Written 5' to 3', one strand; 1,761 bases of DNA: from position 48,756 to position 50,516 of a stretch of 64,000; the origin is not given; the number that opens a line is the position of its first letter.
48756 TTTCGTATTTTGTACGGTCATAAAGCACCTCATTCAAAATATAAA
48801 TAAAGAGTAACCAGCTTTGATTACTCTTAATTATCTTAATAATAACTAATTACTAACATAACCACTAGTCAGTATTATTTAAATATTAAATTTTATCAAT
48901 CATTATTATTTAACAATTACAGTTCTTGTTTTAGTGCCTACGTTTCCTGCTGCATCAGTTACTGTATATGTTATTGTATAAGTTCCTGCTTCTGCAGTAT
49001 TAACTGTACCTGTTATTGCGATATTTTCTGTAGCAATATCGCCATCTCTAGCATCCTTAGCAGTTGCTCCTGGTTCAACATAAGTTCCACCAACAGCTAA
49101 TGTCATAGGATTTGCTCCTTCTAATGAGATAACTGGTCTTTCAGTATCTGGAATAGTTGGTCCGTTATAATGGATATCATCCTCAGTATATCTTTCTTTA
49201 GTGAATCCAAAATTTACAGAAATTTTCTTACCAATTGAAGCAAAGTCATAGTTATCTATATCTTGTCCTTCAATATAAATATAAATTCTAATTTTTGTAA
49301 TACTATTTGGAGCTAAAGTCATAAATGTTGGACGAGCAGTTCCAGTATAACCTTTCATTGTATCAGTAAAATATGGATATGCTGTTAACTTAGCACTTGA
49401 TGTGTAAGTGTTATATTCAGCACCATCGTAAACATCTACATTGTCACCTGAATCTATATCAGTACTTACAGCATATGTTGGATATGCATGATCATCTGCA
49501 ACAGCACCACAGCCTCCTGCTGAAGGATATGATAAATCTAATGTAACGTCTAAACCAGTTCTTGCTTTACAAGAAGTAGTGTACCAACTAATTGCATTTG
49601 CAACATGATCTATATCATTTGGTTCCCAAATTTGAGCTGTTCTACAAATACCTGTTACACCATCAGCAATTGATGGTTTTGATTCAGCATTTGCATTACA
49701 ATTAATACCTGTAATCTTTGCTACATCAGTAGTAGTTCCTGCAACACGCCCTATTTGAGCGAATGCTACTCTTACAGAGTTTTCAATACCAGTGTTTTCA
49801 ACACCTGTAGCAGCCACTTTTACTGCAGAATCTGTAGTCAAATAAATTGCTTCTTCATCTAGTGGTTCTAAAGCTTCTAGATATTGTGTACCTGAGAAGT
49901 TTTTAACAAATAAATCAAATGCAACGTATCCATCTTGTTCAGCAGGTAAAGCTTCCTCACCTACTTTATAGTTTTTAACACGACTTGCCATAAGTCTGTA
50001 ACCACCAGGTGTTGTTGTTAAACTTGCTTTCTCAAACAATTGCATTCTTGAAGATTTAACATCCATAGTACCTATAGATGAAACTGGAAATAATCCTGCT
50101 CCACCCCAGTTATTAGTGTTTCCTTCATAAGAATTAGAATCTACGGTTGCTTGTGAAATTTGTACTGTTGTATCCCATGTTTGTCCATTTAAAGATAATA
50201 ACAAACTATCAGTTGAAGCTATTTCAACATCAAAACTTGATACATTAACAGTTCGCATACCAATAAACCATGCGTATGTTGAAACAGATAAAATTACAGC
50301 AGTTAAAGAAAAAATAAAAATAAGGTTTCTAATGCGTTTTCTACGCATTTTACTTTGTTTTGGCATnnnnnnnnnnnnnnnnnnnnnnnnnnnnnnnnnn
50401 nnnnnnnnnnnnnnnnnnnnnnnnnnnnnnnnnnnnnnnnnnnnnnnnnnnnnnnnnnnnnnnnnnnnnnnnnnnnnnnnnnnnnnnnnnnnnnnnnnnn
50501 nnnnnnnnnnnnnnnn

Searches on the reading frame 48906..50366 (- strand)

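Call 11: search_protein_families(library=pfam, proteins=[window:48906-50366:-], max_evalue=0.01)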
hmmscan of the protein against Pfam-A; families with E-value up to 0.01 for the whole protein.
window:48906-50366:- (486 aa): 5 families
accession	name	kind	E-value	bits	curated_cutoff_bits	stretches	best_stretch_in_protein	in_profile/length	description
PF16403.11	Bact_surface_Ig-like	-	8.1e-24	83.9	27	1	413-485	1-71/71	Bacterial surface protein, Ig-like domain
PF07523.18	Big_3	-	0.00016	22.3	21.2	1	439-471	26-59/68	Bacterial Ig-like domain (group 3)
PF17963.7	Big_9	-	0.0021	19.3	23.6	1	440-483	44-88/89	Bacterial Ig domain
PF05345.18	He_PIG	-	0.0023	18.8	24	1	445-485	55-95/96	Putative Ig domain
PF19077.6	Big_13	-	0.0059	17.5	27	1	455-482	69-97/102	Bacterial Ig-like domain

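Call 12: search_protein_families(library=ncbifam, proteins=[window:48906-50366:-], max_evalue=0.01)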
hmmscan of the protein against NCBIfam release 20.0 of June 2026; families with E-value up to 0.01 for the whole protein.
window:48906-50366:- (486 aa): 0 families
